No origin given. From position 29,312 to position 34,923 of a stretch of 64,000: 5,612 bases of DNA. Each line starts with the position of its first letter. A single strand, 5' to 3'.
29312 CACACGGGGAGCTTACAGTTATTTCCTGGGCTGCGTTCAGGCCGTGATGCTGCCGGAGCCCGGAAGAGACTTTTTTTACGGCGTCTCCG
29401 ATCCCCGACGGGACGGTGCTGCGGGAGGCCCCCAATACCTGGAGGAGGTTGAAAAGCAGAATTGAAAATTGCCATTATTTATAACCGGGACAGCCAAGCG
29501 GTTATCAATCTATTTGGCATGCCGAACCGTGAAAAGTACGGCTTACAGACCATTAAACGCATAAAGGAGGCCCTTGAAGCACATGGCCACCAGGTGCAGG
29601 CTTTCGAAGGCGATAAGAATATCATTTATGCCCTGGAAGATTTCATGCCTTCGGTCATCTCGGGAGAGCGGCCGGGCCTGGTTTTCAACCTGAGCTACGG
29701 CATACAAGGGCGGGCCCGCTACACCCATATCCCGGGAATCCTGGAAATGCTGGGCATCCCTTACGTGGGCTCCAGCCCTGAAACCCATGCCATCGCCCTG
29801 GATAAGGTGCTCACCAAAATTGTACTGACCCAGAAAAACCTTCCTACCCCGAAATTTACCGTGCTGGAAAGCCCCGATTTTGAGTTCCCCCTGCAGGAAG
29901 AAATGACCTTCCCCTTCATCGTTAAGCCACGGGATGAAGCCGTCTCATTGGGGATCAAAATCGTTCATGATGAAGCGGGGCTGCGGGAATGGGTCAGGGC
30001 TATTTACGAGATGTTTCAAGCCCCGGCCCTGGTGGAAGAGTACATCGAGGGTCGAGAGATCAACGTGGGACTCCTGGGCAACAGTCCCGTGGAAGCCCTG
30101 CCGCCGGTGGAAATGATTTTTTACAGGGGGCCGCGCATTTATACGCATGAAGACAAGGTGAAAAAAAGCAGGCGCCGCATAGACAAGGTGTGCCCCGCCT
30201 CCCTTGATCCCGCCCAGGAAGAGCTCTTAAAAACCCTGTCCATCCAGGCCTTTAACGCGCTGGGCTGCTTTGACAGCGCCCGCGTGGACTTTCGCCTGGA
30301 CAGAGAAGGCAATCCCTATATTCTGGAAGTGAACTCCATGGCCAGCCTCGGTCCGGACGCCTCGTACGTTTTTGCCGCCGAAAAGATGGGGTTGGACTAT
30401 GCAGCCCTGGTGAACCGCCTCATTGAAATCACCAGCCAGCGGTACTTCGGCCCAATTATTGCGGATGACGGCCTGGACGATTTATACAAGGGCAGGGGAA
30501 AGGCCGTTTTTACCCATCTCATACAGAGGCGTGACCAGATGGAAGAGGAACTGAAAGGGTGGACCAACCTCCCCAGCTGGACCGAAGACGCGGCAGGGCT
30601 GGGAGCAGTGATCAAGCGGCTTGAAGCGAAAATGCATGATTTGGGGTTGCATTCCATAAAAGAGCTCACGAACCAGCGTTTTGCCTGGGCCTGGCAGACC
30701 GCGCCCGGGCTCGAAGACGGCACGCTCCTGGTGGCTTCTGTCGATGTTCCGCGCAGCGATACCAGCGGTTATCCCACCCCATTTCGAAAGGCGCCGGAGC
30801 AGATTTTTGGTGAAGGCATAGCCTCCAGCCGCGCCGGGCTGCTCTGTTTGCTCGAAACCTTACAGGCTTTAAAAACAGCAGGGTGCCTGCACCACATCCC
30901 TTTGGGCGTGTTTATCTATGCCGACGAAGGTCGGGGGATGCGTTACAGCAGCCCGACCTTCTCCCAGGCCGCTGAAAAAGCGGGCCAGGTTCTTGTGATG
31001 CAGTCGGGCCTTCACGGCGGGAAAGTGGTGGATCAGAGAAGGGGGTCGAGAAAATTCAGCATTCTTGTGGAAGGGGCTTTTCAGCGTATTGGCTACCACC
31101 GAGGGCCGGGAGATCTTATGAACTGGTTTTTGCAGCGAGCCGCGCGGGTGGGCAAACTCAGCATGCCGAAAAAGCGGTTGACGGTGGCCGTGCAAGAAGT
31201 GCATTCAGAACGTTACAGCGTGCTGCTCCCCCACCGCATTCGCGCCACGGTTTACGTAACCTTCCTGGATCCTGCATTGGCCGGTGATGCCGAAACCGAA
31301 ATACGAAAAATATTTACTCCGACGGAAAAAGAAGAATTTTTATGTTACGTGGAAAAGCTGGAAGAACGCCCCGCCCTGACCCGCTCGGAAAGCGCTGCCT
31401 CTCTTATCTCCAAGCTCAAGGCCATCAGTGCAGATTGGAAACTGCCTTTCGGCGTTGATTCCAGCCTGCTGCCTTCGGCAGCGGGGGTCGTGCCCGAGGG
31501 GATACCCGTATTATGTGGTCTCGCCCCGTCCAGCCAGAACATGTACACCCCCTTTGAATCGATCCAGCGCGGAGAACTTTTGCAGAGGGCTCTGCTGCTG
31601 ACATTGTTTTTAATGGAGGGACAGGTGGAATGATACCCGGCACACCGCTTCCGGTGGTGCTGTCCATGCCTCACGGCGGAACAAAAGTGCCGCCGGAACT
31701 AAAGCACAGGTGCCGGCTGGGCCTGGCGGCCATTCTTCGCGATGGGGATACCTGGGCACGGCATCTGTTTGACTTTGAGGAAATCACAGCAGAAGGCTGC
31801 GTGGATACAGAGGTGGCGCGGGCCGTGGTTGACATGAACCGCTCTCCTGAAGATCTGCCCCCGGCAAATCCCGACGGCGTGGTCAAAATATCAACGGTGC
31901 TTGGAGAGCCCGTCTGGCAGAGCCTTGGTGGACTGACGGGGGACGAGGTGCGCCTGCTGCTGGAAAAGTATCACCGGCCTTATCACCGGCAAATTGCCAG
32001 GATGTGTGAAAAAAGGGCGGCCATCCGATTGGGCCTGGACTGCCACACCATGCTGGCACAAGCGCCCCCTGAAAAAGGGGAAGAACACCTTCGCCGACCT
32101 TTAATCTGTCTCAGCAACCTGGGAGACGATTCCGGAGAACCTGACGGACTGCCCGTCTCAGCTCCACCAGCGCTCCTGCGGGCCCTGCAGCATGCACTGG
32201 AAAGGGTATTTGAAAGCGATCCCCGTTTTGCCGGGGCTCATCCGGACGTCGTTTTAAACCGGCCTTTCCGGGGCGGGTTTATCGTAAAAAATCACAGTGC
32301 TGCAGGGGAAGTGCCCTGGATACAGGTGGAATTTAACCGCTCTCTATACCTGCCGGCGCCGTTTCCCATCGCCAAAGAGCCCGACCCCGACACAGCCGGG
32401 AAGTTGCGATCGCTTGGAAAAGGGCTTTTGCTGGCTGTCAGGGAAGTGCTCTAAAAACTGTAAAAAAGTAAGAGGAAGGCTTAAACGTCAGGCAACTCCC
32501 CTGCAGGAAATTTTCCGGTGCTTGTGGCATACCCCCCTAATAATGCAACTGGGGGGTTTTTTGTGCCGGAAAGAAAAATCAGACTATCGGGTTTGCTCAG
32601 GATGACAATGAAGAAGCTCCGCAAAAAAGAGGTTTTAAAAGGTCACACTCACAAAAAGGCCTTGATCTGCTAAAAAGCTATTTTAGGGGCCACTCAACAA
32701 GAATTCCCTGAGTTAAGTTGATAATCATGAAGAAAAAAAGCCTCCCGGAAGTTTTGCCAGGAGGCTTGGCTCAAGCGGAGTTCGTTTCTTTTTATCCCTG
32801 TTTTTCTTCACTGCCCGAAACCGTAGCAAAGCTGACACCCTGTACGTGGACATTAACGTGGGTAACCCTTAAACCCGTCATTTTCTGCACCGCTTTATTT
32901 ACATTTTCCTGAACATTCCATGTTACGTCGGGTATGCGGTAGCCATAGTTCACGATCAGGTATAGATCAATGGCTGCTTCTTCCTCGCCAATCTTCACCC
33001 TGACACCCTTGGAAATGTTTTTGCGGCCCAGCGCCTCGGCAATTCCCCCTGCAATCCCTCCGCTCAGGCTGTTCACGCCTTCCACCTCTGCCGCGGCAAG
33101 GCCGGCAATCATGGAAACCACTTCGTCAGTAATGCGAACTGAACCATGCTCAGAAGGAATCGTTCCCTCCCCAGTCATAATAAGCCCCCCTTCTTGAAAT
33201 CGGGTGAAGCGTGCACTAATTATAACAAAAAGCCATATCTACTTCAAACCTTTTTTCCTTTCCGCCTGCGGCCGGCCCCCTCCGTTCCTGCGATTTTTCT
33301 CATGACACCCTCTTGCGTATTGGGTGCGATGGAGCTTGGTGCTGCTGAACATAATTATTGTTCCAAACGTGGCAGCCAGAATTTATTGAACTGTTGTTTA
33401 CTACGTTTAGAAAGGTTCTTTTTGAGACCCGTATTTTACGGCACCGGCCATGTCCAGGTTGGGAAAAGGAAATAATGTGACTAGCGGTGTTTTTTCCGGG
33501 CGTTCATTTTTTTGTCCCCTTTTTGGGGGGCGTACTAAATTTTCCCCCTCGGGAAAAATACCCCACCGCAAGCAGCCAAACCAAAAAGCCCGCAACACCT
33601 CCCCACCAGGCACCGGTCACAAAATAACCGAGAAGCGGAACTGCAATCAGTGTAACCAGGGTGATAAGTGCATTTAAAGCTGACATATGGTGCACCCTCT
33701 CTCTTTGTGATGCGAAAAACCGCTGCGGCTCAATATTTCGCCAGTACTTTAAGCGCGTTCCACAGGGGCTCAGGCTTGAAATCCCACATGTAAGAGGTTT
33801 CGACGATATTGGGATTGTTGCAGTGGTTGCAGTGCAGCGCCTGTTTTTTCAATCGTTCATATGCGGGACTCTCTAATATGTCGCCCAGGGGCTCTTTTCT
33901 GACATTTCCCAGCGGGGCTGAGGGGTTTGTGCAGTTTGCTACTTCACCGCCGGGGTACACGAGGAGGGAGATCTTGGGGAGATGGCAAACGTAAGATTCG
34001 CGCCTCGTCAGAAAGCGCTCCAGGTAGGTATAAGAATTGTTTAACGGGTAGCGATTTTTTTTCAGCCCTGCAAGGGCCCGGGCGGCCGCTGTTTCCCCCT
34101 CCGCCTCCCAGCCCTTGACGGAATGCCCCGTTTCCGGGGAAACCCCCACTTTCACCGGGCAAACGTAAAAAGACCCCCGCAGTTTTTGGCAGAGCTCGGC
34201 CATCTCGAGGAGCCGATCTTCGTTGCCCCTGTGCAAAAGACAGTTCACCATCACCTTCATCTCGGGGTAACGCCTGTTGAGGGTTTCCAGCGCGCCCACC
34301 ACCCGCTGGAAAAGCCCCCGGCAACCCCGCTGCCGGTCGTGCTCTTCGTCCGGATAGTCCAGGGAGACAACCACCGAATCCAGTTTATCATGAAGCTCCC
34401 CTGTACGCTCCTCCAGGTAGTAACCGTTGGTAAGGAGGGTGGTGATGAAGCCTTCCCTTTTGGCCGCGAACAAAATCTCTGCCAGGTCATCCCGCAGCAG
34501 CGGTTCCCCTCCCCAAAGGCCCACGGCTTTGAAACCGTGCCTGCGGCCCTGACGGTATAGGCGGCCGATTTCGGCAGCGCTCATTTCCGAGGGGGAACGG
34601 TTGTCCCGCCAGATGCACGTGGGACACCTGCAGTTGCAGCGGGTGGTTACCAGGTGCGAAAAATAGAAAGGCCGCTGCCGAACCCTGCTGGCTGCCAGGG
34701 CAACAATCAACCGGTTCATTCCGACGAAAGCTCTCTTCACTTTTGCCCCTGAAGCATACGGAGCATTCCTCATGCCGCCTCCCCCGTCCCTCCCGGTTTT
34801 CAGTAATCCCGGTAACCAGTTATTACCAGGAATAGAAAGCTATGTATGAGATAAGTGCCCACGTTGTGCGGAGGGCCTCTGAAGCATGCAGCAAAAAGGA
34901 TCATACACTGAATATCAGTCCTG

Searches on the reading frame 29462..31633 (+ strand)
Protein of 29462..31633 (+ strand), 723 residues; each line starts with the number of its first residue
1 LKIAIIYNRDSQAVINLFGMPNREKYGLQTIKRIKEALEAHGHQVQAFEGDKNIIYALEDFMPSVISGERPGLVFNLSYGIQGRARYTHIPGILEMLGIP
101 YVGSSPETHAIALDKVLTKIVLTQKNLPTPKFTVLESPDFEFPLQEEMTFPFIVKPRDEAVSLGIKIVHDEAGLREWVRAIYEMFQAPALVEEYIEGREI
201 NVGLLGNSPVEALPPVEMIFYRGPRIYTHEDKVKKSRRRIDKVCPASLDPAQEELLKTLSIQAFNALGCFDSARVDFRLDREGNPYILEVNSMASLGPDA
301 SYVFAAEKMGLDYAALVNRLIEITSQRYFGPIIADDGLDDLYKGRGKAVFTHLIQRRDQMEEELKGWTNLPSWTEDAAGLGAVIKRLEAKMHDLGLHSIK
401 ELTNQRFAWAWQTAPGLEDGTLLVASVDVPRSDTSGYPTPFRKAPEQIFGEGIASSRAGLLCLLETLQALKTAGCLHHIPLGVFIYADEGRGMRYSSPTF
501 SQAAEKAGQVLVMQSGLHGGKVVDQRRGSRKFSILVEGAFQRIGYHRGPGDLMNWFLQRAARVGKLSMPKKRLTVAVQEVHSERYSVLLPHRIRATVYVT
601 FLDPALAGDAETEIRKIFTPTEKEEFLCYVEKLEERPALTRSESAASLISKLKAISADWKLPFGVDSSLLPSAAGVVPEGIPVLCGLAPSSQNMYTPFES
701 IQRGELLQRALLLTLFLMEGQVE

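Call 28: search_protein_families(library=pfam, proteins=[window:29462-31633:+], max_evalue=0.00001)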
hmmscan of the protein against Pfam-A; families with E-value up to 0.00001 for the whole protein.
window:29462-31633:+ (723 aa): 3 families
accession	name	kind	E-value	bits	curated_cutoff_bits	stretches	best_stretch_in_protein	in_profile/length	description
PF07478.18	Dala_Dala_lig_C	-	1e-35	123.6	24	1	123-322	3-204/204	D-ala D-ala ligase C-terminus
PF02655.19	ATP-grasp_3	-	2.6e-06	28.1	23.2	1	114-292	3-155/160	ATP-grasp domain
PF13535.11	ATP-grasp_4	-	5e-06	26.6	27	0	149-206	2-72/160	ATP-grasp domain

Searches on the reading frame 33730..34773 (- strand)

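Call 28: search_protein_families(library=pfam, proteins=[window:33730-34773:-], max_evalue=0.00001)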
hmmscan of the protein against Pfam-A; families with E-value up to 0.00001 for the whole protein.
window:33730-34773:- (347 aa): 3 families
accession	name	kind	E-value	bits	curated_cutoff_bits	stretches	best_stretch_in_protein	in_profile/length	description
PF04055.27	Radical_SAM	-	7.1e-21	75.5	29.5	1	42-194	3-165/166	Radical SAM superfamily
PF13186.11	SPASM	-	2.6e-08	34.5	21.5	1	263-319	1-67/67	Iron-sulfur cluster-binding domain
PF13353.11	Fer4_12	-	3.4e-06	27.8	22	0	43-152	12-129/137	4Fe-4S single cluster domain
